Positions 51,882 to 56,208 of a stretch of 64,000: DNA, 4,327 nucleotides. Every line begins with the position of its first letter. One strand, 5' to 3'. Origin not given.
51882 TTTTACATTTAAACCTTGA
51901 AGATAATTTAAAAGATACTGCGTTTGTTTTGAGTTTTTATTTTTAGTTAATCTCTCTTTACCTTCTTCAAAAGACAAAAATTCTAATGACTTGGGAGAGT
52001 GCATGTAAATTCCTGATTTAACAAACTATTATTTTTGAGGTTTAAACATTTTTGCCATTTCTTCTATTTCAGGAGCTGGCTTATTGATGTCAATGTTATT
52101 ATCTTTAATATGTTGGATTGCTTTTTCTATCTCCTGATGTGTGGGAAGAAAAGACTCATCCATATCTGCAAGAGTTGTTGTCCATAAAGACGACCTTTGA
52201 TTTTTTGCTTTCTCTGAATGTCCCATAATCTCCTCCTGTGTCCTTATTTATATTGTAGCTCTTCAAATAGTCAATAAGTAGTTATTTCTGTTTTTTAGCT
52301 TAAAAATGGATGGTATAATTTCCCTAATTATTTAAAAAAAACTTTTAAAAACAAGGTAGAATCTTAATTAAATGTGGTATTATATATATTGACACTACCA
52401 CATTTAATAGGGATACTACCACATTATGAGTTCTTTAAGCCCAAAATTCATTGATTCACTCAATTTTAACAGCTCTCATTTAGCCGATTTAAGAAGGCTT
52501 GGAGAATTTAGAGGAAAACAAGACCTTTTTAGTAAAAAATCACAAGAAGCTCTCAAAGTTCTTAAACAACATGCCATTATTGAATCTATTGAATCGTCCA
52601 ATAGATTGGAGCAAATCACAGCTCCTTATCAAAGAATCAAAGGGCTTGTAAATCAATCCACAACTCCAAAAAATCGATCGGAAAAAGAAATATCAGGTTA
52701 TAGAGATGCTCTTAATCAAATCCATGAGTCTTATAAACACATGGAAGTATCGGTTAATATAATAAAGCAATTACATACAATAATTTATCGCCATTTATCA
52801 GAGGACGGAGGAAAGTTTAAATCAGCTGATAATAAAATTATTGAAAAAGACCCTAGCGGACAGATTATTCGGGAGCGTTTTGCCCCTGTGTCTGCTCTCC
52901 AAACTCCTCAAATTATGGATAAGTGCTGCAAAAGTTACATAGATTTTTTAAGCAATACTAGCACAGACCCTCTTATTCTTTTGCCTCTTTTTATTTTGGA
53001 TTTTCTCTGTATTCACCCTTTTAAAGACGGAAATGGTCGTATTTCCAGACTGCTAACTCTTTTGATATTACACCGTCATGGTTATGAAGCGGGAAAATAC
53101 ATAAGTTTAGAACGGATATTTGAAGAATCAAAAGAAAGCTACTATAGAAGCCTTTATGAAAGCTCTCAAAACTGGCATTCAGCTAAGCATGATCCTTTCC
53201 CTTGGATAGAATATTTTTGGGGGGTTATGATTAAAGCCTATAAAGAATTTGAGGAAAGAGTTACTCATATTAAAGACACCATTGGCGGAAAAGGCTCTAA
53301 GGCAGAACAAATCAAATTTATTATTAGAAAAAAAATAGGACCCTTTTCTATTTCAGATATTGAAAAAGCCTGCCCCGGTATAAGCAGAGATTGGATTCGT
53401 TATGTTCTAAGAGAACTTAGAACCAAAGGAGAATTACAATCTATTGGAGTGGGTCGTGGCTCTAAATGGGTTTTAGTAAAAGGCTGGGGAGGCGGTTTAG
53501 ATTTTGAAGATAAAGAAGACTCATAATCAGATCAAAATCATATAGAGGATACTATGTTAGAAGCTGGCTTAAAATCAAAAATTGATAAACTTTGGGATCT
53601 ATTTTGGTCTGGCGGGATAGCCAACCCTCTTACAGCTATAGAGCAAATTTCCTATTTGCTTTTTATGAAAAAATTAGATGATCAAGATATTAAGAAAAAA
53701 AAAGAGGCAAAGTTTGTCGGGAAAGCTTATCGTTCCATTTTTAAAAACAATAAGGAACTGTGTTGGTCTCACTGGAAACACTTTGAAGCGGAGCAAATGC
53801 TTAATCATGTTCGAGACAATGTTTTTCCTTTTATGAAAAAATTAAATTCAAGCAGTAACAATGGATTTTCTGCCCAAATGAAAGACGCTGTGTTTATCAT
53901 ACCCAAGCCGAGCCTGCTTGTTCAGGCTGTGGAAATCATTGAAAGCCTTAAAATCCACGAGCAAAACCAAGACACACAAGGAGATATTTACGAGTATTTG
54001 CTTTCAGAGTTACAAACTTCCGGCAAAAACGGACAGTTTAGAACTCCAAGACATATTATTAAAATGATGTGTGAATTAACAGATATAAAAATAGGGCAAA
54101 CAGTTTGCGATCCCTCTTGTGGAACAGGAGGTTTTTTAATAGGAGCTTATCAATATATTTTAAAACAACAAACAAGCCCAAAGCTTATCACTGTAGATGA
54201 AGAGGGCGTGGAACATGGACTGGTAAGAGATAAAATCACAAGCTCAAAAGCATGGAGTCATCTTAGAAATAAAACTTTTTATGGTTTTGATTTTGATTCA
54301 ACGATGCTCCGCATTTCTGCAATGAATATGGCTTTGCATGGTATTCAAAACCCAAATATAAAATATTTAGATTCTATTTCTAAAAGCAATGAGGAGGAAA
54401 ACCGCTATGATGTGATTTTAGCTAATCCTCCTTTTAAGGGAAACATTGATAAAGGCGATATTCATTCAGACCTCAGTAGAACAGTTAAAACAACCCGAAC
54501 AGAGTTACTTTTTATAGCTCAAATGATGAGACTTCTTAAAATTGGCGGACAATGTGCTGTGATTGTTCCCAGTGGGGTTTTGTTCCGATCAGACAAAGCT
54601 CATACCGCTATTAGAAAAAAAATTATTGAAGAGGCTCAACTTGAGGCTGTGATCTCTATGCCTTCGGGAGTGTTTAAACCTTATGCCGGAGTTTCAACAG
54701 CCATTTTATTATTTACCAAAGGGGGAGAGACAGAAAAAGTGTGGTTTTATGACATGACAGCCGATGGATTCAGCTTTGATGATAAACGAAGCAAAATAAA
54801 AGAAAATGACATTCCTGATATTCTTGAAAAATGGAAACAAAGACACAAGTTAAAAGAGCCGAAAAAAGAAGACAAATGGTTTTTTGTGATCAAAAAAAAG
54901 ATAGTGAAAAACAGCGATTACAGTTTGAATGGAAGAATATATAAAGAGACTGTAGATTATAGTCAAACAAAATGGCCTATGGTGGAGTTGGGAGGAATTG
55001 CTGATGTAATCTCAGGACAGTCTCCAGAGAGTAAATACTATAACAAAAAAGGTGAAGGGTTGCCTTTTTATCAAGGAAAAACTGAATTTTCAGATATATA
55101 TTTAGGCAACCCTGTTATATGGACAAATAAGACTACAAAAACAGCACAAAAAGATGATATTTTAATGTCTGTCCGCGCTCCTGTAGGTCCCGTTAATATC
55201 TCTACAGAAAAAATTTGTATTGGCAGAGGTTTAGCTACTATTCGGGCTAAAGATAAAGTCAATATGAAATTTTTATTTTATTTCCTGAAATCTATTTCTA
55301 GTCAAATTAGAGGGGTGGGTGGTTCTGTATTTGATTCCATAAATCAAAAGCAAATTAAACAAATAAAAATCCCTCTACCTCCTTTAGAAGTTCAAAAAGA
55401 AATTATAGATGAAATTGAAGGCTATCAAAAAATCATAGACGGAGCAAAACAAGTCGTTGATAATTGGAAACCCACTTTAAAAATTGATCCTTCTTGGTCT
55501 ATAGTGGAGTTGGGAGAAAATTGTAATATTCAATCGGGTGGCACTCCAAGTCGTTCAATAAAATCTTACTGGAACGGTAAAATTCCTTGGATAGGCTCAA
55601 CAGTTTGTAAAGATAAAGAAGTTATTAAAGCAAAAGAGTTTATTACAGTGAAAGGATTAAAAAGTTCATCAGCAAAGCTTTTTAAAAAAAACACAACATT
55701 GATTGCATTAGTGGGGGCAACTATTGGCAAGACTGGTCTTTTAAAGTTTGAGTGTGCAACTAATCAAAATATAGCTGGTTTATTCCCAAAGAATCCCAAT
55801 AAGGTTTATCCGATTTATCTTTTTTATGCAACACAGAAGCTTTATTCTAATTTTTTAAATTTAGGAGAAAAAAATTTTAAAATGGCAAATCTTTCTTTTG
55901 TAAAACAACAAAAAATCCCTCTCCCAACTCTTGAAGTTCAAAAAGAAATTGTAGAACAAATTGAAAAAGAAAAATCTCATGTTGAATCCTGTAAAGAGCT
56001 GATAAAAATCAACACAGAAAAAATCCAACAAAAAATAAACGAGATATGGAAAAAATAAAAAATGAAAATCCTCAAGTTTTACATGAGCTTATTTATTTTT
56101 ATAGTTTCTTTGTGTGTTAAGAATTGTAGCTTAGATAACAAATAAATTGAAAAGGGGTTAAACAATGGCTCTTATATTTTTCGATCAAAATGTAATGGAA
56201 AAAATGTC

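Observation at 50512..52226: Opposite-strand two-gene cassette (65-aa ORF + ~497-aa papain-like peptidase-fold protein) nested inside the type I R-M operon and switched off by a homopolymer frameshift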

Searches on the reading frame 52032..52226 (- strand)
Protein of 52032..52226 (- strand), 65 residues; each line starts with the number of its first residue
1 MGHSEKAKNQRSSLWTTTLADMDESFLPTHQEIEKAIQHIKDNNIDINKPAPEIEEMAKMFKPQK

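Call 5: search_protein_families(library=pfam, max_evalue=1, proteins=[window:52032-52226:-])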
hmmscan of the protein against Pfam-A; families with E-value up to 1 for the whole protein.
seq(65 aa): 1 family
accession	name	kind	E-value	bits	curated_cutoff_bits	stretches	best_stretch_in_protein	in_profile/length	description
PF11123.14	DNA_Packaging_2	-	0.039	14.5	27.5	1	19-58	18-58/79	DNA packaging protein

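Call 6: search_protein_families(library=padloc, max_evalue=1, proteins=[window:52032-52226:-])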
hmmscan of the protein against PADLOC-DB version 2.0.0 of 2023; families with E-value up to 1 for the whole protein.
seq(65 aa): 0 families

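Call 7: search_protein_families(library=ncbifam, max_evalue=1, proteins=[window:52032-52226:-])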
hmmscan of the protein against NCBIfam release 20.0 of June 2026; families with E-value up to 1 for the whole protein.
seq(65 aa): 0 families

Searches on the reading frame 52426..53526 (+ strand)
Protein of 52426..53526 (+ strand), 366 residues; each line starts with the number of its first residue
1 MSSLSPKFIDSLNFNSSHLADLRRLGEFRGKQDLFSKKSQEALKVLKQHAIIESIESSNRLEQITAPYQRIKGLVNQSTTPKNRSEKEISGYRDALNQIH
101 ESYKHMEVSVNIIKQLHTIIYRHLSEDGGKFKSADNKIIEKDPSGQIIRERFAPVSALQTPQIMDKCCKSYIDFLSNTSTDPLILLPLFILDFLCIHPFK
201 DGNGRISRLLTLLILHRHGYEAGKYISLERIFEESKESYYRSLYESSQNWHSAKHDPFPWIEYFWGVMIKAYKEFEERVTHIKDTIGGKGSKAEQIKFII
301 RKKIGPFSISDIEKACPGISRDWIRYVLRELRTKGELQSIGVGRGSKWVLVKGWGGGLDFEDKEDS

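Call 5: search_protein_families(library=pfam, max_evalue=1, proteins=[window:52426-53526:+])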
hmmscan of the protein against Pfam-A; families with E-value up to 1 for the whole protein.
window:52426-53526:+ (366 aa): 3 families
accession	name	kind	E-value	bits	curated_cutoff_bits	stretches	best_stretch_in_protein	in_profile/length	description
PF02661.23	Fic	-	8.2e-14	52.7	24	1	109-215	3-93/93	Fic/DOC family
PF22168.2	DIP2311-like_C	-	0.075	13.8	27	1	302-349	15-61/63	Transcriptional regulator DIP2311-like, C-terminal domain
PF15233.11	SYCE1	-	0.18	12.3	27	1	35-108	56-129/152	Synaptonemal complex central element protein 1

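Call 6: search_protein_families(library=padloc, max_evalue=1, proteins=[window:52426-53526:+])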
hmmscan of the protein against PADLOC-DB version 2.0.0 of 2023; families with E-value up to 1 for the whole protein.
window:52426-53526:+ (366 aa): 9 families
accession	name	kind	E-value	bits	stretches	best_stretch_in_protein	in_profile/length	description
PDLC03963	SoFic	-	1e-38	131.7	1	23-344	34-345/361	-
PDLC04840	PDC-S04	-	4.7e-16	57.2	1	74-211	35-170/227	-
PDLC04839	PDC-S04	-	1.8e-13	48.6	1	85-244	35-184/205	-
PDLC04836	PDC-S04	-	1.4e-10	38.8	1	87-248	69-214/244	-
PDLC04837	PDC-S04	-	3.2e-10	37.7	1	58-249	33-211/234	-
PDLC04966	PDC-S24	-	8.9e-10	36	1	85-248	212-370/497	-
PDLC04838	PDC-S04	-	3.6e-07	28.2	1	93-221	48-168/209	-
PDLC04842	PDC-S04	-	0.015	13.1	1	191-217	106-132/202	-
PDLC04841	PDC-S04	-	0.016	12.9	1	193-249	206-256/292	-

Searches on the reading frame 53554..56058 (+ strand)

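Call 5: search_protein_families(library=pfam, max_evalue=1, proteins=[window:53554-56058:+])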
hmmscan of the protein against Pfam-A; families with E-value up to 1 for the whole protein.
window:53554-56058:+ (834 aa): 9 families
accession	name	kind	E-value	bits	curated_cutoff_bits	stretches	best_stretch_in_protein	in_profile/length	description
PF02384.22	N6_Mtase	-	3.8e-63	214.1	20.4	1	138-468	2-307/311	N-6 DNA Methylase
PF01420.25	Methylase_S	-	4e-46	157.7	22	2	473-627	3-155/168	Type I restriction modification DNA specificity domain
PF12161.14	HsdM_N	-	4.9e-17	63.2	24.5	1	6-129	1-135/135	HsdM N-terminal domain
PF01170.24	UPF0020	-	1.9e-11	44.5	22.3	1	171-308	19-145/197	RMKL-like, methyltransferase domain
PF07669.17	Eco57I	-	2.4e-10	41.2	25.3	1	274-374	64-171/171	Eco57I restriction-modification methylase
PF13847.12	Methyltransf_31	-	2.9e-06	27.5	27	1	239-340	28-113/145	Methyltransferase domain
PF20473.4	MmeI_Mtase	-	2.7e-05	23.9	27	1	182-265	21-88/259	MmeI, DNA-methyltransferase domain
PF05175.20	MTS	-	0.00028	21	23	1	242-300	58-115/170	Methyltransferase small domain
PF06325.19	PrmA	-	0.056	13.4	22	1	235-291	180-233/296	Ribosomal protein L11 methyltransferase (PrmA)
